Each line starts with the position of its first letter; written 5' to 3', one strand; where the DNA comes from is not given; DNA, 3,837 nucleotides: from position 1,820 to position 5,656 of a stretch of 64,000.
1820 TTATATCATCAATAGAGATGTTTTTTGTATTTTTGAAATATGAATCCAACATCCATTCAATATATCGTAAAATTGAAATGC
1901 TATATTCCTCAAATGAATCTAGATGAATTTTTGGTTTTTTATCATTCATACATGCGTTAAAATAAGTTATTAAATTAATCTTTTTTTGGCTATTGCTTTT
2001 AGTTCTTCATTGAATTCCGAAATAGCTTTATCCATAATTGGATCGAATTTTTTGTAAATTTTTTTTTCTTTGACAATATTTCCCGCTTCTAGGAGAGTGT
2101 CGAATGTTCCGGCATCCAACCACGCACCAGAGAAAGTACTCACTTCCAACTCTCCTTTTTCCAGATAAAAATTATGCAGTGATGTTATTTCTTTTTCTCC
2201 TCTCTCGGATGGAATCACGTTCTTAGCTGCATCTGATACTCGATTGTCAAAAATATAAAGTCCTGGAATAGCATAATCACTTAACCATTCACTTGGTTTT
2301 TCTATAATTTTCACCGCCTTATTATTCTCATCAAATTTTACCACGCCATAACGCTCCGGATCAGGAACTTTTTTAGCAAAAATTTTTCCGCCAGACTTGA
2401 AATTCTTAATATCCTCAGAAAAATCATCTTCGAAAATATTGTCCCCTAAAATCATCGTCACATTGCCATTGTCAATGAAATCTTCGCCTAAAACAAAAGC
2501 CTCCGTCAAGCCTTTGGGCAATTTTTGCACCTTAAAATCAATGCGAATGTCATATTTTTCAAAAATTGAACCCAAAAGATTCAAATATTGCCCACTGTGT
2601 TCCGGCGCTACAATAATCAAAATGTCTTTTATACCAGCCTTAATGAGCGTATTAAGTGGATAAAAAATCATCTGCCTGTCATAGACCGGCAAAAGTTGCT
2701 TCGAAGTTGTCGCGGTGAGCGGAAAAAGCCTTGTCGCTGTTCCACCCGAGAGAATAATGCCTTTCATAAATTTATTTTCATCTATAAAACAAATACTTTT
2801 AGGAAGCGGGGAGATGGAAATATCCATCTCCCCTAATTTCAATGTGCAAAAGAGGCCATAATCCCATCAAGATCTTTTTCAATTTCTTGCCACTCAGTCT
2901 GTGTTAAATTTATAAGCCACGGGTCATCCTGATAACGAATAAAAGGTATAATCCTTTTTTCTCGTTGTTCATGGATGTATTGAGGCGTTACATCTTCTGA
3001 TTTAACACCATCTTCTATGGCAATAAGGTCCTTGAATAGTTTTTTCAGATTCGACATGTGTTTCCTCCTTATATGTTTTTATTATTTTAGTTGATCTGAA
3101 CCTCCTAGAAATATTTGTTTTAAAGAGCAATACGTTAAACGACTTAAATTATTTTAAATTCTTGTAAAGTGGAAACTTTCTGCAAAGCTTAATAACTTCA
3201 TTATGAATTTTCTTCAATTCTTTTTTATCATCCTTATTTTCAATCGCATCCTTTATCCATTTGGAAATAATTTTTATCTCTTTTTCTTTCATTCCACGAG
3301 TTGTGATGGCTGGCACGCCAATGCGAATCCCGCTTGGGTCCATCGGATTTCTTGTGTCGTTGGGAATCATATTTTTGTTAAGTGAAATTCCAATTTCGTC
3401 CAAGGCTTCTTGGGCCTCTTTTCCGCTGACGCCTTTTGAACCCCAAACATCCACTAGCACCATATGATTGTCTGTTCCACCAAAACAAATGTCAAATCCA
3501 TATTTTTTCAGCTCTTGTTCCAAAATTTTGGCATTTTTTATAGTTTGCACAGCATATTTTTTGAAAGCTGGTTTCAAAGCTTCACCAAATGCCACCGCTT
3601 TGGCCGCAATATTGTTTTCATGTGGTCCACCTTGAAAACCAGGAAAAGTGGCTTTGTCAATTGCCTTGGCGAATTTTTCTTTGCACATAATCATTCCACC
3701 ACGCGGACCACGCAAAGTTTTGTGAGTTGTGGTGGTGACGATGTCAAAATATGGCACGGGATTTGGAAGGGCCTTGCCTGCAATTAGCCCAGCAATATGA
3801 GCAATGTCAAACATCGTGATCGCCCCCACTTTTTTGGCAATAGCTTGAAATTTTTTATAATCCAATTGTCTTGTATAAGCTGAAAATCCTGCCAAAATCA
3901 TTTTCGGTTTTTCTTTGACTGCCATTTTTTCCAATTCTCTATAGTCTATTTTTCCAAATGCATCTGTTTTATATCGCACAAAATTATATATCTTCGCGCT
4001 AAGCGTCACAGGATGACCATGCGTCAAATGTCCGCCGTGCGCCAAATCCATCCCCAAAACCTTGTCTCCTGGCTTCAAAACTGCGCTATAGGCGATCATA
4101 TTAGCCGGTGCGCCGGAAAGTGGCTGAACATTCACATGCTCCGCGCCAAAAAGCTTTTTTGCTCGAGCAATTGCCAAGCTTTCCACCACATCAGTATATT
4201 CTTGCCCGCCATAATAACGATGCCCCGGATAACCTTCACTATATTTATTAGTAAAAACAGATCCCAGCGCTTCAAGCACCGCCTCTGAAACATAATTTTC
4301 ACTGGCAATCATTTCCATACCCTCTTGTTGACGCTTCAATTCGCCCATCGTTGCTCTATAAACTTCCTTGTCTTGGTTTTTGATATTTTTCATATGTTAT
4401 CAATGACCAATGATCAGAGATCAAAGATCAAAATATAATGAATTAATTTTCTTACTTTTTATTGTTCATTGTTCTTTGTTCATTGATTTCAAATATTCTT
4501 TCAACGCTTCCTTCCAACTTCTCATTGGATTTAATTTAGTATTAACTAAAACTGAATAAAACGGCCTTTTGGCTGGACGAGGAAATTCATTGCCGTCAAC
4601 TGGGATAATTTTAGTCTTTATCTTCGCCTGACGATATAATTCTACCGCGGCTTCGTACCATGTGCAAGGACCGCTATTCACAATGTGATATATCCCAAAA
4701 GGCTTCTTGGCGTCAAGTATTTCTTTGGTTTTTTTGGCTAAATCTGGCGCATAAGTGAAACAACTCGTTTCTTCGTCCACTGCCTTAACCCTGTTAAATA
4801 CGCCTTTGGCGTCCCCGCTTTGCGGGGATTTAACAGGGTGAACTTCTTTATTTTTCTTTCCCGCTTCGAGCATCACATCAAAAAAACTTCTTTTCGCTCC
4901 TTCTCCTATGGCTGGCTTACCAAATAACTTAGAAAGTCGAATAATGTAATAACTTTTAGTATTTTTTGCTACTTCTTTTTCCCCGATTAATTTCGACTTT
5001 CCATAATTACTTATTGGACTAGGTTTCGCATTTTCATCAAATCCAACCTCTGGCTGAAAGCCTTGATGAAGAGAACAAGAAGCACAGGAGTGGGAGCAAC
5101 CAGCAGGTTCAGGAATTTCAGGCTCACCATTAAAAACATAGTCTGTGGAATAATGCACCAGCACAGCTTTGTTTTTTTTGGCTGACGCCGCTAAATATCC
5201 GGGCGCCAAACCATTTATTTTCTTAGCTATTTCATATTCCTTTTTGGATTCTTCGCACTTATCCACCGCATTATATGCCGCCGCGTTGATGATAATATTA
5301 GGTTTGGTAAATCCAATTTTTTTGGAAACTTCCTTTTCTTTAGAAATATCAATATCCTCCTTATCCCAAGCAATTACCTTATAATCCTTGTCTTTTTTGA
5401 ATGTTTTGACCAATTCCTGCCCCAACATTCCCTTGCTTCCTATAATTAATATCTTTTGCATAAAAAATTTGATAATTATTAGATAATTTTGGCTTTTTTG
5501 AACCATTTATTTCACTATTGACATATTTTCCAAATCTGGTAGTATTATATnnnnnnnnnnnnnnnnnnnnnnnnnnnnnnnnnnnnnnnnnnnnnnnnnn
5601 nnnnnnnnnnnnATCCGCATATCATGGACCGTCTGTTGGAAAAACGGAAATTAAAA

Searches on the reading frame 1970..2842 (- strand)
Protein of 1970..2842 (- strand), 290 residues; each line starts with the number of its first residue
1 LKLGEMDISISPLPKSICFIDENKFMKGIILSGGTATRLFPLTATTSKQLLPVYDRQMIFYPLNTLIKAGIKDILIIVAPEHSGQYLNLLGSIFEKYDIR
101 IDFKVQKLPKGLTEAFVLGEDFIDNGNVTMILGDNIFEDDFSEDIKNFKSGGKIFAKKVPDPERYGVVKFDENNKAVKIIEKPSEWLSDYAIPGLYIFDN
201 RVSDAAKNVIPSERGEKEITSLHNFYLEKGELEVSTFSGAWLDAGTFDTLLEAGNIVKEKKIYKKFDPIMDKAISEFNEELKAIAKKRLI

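Call 29: search_protein_families(library=pfam, proteins=[window:1970-2842:-])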
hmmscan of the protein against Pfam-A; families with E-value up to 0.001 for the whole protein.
window:1970-2842:- (290 aa): 2 families
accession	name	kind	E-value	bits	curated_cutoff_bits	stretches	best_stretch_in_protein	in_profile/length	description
PF00483.29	NTP_transferase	-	1.3e-53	182.5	21.2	1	27-257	1-242/245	Nucleotidyl transferase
PF12804.13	NTP_transf_3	-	8.6e-05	23.2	27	1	28-89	1-57/160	MobA-like NTP transferase domain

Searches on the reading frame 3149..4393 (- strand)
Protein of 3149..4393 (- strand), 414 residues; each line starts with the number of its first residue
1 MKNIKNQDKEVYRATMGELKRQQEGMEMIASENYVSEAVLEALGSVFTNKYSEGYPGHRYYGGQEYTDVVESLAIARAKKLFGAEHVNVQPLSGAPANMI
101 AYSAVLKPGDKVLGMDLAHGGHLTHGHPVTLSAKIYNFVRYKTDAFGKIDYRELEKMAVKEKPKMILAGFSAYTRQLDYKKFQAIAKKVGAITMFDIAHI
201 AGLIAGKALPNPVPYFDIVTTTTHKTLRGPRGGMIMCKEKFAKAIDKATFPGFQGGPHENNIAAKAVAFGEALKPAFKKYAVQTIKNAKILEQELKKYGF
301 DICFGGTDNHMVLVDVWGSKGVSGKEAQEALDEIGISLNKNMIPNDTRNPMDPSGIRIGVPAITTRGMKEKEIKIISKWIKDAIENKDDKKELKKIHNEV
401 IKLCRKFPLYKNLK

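Call 9: search_protein_families(library=pfam, proteins=[window:3149-4393:-])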
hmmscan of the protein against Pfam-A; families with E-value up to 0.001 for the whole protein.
window:3149-4393:- (414 aa): 3 families
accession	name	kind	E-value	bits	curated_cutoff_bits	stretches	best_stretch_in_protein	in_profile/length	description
PF00464.25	SHMT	-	4.3e-154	513.4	27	1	4-380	1-399/399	Serine hydroxymethyltransferase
PF00155.27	Aminotran_1_2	-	5.7e-10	39.3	19.7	1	79-369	52-355/361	Aminotransferase class I and II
PF01212.27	Beta_elim_lyase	-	3.5e-08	33.6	27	1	57-249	24-224/288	Beta-eliminating lyase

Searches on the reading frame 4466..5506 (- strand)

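Call 9: search_protein_families(library=pfam, proteins=[window:4466-5506:-])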
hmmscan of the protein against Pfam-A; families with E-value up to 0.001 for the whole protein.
window:4466-5506:- (346 aa): 5 families
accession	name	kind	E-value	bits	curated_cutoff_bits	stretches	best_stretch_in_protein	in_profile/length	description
PF04321.23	RmlD_sub_bind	-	7.7e-67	225.8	27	2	18-225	2-176/287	RmlD substrate binding domain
PF01370.27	Epimerase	-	5.1e-16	59.2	20.9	1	19-232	1-206/240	NAD dependent epimerase/dehydratase family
PF07993.18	NAD_binding_4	-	3.1e-06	27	20.1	1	61-215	82-229/258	Male sterility protein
PF02719.21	Polysacc_synt_2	-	0.00023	20.9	20.2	0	11-123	18-130/293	Polysaccharide biosynthesis protein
PF16363.11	GDP_Man_Dehyd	-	0.00046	20.2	27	0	51-190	58-175/332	GDP-mannose 4,6 dehydratase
